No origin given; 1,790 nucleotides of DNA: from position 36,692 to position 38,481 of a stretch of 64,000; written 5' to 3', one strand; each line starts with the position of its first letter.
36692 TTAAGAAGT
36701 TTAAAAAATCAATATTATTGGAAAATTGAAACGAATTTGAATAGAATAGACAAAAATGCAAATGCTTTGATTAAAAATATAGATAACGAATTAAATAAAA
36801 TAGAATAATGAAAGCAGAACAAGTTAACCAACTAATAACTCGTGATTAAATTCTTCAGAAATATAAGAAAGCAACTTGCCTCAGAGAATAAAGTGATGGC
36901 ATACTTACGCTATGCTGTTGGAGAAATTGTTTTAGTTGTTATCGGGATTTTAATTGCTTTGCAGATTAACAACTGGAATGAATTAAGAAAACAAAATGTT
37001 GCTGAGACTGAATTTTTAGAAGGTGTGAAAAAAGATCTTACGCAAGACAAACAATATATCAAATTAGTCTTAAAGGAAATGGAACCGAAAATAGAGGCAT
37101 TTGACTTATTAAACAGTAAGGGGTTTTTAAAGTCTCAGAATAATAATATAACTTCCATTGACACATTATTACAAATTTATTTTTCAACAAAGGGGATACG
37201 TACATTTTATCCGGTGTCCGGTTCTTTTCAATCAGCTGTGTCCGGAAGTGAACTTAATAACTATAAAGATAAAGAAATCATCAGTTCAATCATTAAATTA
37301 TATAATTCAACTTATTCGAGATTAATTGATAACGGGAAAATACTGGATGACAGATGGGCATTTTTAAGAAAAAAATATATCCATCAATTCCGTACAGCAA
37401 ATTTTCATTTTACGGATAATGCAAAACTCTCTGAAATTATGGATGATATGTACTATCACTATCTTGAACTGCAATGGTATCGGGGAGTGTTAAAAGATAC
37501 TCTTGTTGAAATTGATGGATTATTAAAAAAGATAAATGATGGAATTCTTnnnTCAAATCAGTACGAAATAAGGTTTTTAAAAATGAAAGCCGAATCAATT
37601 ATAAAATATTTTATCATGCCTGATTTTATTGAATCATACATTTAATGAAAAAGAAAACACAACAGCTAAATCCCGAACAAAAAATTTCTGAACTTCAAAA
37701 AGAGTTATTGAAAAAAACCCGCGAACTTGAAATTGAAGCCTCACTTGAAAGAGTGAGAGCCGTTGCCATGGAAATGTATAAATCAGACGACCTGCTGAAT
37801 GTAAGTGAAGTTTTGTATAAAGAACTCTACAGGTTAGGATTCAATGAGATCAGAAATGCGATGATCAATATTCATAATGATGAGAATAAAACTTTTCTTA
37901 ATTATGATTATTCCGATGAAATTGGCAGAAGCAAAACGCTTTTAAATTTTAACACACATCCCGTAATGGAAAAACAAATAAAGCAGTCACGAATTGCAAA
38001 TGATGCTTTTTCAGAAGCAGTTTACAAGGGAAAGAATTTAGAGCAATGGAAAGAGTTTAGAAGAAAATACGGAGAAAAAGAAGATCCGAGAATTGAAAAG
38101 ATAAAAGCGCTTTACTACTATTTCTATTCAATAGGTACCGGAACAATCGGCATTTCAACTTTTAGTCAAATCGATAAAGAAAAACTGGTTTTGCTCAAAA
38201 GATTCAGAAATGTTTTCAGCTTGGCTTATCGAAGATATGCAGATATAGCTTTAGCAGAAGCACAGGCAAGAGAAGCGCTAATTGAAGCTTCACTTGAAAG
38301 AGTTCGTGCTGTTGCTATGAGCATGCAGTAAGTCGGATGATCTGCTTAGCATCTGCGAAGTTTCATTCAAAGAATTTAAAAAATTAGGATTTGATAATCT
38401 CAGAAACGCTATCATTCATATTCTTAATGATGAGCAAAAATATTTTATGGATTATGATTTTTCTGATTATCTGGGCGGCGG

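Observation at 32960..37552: Six tandem paralogues with a constant N-terminal anchor and hypervariable C-terminal domains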

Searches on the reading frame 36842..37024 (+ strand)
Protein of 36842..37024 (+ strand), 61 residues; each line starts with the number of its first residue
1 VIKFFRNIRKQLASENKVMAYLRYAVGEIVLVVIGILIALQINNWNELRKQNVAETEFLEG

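Call 45: search_protein_families(library=pfam, proteins=[window:36842-37024:+], max_evalue=10)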
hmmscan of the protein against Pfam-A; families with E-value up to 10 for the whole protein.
seq(61 aa): 2 families
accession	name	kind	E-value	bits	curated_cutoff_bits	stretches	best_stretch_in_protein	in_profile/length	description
PF19578.4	DUF6090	-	4.6e-07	30.3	23.5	1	28-59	1-32/182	Family of unknown function (DUF6090)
PF16657.11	Malt_amylase_C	-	0.027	15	27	1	11-34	5-29/75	Maltogenic Amylase, C-terminal domain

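Call 55: search_protein_representatives(alignment_id=A3)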
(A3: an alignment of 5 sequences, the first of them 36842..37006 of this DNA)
Query: 5 sequences, 55 profile positions. Proteins with E-value up to 0.001 (for the whole library): 10945; up to 1e-10: 8432; up to 1e-30: 1. The best 150 are listed.
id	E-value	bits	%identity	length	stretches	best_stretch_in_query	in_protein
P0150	5.1e-31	122.4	-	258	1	1-55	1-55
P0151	2.4e-30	120.2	-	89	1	1-55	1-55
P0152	5.4e-29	115.9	-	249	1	1-52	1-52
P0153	8.9e-29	115.2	-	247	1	1-55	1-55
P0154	9.7e-29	115.1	-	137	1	1-54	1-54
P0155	2.4e-28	113.8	-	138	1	1-55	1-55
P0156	3.9e-28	113.1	-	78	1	2-55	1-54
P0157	5.5e-28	112.7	-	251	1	1-51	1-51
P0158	8.3e-28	112.1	-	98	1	1-54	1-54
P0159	1.3e-27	111.4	-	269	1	1-54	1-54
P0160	3.9e-27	109.9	-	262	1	1-55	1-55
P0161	4.8e-27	109.6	-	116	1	2-54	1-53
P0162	5.8e-27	109.4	-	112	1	1-54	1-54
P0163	6.8e-27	109.2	-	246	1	1-54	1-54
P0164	7.2e-27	109.1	-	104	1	1-53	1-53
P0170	2.5e-26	107.3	-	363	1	1-54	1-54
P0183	2.1e-25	104.4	-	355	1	1-53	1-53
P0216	1.3e-24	101.9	-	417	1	1-53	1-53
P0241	2.2e-24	101.1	-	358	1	1-53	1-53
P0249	2.9e-24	100.7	-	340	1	1-53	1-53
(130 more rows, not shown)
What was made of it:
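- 10,945 clusters at 50% identity carry it at residues 1-55 (call 55).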

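Call 56: search_protein_families(library=pfam, proteins=[P0216, P0170, P0183, P0241, P0249], max_evalue=0.01)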
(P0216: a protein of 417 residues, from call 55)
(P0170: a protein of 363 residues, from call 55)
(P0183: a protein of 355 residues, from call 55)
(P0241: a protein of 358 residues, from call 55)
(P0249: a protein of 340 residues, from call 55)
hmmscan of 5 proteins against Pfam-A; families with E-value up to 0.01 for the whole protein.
P0216 (417 aa): 1 family
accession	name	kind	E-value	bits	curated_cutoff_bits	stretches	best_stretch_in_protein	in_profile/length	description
PF19578.4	DUF6090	-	7.4e-08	32.9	23.5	1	28-153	1-125/182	Family of unknown function (DUF6090)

P0170 (363 aa): 1 family
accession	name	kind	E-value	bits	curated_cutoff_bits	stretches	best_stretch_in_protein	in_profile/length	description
PF19578.4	DUF6090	-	2.3e-07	31.2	23.5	1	28-97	1-70/182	Family of unknown function (DUF6090)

P0183 (355 aa): 1 family
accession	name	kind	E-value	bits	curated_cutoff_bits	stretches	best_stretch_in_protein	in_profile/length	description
PF19578.4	DUF6090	-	1.6e-07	31.8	23.5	1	28-68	1-41/182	Family of unknown function (DUF6090)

P0241 (358 aa): 1 family
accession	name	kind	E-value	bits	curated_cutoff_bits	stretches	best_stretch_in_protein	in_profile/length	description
PF19578.4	DUF6090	-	7.4e-10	39.4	23.5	1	28-79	1-52/182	Family of unknown function (DUF6090)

P0249 (340 aa): 1 family
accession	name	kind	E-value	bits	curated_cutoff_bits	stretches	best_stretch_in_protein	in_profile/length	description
PF19578.4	DUF6090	-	9.2e-06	26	23.5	1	28-78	1-45/182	Family of unknown function (DUF6090)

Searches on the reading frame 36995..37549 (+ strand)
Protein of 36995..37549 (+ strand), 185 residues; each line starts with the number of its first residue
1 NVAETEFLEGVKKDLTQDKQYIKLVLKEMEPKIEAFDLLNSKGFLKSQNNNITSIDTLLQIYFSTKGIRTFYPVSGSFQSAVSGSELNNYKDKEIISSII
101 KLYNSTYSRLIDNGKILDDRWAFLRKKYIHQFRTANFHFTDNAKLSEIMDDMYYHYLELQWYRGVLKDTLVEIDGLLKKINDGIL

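Call 45: search_protein_families(library=pfam, proteins=[window:36995-37549:+], max_evalue=10)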
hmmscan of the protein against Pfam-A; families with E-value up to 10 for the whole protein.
seq(185 aa): 1 family
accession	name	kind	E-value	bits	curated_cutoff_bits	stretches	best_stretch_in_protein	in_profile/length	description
PF19578.4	DUF6090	-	6.5e-06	26.5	23.5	1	7-122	31-142/182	Family of unknown function (DUF6090)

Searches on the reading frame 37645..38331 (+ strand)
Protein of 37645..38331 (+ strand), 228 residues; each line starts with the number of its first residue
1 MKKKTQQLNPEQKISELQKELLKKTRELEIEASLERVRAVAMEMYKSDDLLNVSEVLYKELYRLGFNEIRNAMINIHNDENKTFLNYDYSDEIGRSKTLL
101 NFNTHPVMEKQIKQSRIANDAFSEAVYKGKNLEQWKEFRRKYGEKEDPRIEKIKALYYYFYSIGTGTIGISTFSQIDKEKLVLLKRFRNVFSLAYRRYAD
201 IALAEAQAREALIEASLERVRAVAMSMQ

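Call 12: search_protein_families(library=pfam, proteins=[window:37645-38331:+], max_evalue=0.001)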
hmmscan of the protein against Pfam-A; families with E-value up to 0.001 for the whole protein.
window:37645-38331:+ (228 aa): 0 families

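Call 45: search_protein_families(library=pfam, proteins=[window:37645-38331:+], max_evalue=10)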
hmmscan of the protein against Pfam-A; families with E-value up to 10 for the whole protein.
window:37645-38331:+ (228 aa): 4 families
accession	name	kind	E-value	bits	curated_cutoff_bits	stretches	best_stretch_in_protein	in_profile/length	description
PF02254.24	TrkA_N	-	0.05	14.4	23.8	1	163-226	4-69/116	TrkA-N domain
PF00880.23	Nebulin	-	0.069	13.6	20.1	1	52-60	14-22/28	Nebulin repeat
PF18032.6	FRP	-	0.12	13.3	26.6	1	16-64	7-55/99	Photoprotection regulator fluorescence recovery protein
PF05002.20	SGS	-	0.23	12.1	23.9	1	54-91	26-63/82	SGS domain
